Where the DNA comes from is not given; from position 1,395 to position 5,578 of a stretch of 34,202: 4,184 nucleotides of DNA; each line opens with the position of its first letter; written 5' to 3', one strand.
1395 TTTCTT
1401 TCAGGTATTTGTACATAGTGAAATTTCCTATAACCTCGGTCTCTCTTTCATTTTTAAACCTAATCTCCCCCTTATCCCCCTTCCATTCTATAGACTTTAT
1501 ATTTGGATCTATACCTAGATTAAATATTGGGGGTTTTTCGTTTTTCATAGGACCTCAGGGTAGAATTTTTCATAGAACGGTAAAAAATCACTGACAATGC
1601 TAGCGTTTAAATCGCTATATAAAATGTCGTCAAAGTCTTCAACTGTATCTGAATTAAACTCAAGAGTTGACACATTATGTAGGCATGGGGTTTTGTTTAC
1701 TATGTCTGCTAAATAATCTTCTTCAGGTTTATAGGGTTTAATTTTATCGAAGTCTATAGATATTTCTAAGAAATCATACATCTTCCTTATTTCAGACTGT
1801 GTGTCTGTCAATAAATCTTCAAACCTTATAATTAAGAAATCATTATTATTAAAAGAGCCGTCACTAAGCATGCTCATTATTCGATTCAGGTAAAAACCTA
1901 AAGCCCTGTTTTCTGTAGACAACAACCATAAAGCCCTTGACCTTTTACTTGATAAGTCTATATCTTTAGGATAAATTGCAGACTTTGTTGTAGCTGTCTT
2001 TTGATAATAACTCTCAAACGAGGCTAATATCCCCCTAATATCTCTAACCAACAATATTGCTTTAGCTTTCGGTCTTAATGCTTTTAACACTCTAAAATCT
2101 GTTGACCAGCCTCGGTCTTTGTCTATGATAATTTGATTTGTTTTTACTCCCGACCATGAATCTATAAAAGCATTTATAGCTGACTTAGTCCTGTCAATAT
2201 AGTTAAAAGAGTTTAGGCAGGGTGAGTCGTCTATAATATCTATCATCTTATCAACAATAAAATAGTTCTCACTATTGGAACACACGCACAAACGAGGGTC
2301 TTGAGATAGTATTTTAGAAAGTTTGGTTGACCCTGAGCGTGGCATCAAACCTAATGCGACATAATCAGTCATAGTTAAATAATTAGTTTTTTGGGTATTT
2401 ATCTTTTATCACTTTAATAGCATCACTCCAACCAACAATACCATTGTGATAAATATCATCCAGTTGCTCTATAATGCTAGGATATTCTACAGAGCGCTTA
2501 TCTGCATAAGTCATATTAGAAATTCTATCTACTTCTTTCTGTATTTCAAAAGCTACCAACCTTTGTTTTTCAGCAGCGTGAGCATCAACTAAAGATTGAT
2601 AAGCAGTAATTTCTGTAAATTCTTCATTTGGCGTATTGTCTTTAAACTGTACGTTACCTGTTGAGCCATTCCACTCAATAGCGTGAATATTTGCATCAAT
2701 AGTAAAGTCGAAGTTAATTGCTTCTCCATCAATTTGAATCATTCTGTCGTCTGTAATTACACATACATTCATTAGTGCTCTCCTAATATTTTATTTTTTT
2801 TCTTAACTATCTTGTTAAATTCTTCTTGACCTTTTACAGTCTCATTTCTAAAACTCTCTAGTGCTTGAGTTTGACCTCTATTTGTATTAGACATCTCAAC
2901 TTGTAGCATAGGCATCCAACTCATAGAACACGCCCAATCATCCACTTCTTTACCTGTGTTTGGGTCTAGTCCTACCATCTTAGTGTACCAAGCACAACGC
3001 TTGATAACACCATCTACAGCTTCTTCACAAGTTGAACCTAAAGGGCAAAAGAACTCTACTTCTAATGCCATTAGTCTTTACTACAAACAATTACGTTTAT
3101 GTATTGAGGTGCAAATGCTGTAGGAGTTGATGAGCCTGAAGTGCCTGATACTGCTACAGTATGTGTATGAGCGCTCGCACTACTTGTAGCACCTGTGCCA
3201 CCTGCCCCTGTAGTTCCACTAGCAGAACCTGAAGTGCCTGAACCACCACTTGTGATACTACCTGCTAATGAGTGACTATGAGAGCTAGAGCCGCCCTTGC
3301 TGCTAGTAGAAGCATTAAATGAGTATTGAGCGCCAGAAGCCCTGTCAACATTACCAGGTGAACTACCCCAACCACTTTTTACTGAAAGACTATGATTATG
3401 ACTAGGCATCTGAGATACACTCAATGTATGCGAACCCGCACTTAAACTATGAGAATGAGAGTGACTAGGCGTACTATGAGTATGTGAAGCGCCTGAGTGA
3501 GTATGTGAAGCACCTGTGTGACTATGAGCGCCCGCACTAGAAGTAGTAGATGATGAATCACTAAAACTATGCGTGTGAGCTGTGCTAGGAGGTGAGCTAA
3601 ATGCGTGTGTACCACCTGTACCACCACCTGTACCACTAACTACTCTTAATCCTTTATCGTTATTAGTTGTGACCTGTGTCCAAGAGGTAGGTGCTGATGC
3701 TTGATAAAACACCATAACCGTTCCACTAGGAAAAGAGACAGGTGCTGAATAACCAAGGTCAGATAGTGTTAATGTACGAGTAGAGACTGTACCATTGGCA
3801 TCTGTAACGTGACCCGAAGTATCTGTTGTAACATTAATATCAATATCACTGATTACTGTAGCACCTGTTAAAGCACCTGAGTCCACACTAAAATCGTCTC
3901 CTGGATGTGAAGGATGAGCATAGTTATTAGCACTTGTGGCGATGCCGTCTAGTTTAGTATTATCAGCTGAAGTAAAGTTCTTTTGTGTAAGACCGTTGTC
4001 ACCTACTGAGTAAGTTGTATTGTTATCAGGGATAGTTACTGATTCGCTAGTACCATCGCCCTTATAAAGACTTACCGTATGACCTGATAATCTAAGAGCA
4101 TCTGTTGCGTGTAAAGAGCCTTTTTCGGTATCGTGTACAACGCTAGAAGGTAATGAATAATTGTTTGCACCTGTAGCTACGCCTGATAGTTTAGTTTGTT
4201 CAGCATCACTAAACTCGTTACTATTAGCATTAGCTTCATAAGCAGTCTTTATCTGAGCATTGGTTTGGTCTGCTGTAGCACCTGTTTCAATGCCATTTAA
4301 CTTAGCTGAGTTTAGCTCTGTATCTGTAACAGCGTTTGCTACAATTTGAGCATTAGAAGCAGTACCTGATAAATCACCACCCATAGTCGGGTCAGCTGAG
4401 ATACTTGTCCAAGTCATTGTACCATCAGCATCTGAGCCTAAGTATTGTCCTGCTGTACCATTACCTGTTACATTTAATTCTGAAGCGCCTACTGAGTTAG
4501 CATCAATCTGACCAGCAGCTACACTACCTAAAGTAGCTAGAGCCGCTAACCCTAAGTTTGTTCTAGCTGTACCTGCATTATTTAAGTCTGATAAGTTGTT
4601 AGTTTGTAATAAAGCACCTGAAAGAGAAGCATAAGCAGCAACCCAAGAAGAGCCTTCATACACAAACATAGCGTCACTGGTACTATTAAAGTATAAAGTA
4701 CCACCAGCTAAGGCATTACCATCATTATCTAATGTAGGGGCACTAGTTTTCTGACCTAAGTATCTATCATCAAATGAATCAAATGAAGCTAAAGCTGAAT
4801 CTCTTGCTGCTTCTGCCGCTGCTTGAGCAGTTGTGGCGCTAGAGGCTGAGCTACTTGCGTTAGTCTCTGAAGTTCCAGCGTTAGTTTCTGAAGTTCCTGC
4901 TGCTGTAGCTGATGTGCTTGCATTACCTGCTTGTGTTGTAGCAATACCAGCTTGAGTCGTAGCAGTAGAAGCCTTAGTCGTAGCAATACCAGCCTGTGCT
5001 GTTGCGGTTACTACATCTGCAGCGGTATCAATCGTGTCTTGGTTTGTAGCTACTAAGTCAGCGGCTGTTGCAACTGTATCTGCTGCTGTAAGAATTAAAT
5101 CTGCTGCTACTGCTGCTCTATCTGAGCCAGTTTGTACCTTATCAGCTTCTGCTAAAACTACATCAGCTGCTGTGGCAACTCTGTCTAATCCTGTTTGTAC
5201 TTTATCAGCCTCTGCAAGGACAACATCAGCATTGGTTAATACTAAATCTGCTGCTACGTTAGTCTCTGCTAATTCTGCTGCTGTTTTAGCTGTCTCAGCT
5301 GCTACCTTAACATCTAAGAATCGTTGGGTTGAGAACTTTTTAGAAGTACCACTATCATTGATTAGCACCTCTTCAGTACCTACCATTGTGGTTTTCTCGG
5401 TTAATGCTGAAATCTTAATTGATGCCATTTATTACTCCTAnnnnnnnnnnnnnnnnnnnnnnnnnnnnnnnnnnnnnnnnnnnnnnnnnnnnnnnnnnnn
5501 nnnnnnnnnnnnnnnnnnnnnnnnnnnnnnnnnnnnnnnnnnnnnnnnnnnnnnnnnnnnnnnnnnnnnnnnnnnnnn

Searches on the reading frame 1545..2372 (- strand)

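Call 9: search_protein_families(library=phrogs, proteins=[window:1545-2372:-], max_evalue=0.01)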
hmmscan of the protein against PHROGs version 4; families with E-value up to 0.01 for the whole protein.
window:1545-2372:- (275 aa): 1 family
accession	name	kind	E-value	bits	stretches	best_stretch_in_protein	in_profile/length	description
phrog_27463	-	unknown function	1.3e-25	91.4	1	8-235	9-239/280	-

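Call 30: search_protein_families(library=pfam, proteins=[window:1545-2372:-], max_evalue=0.05)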
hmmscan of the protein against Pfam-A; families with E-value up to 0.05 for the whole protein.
window:1545-2372:- (275 aa): 2 families
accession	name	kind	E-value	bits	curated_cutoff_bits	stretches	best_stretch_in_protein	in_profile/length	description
PF13469.12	Sulfotransfer_3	-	2e-16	61.3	27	1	10-206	7-214/216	Sulfotransferase family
PF00685.33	Sulfotransfer_1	-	1.8e-13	50.9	22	1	10-210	9-187/255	Sulfotransferase domain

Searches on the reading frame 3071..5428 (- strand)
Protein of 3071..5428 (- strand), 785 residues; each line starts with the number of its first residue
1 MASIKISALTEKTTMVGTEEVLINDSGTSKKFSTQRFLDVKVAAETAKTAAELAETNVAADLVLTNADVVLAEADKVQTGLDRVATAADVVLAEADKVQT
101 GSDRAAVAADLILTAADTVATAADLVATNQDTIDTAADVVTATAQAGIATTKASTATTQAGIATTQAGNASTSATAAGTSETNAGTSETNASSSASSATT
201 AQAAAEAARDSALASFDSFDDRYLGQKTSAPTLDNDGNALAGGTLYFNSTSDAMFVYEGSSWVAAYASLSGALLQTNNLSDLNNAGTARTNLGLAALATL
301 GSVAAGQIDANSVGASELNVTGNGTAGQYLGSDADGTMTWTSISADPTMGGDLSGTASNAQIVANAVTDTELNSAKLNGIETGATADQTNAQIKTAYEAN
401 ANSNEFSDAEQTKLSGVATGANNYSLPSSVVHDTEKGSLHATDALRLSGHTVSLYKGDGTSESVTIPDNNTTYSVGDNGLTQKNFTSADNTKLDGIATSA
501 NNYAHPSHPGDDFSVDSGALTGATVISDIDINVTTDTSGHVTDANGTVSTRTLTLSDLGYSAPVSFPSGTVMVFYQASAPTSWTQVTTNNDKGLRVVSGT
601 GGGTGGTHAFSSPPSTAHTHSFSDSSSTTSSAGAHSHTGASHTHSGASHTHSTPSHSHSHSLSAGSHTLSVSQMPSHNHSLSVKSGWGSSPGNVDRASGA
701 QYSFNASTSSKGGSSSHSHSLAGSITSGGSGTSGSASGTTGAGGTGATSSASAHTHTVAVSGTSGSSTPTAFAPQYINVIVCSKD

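Call 9: search_protein_families(library=phrogs, proteins=[window:3071-5428:-], max_evalue=0.01)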
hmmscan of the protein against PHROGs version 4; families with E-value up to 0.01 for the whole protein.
window:3071-5428:- (785 aa): 7 families
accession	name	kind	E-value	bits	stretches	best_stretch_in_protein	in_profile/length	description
phrog_29482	-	unknown function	1.2e-29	104.5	1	51-298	48-290/477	-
phrog_38058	-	tail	3.7e-26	92.6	1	43-303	293-555/708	tail fiber protein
phrog_22284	-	tail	7.5e-19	68.2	1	179-298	639-754/1236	tail fiber protein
phrog_24456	-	tail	1.7e-12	47.3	2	373-421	498-546/972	tail fiber protein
phrog_35823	-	unknown function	8.1e-10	38.4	1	35-264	100-294/1152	-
phrog_1419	-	tail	0.0018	17.5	1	41-213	180-345/793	tail protein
phrog_18608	-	unknown function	0.002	18.4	1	461-509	197-245/416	-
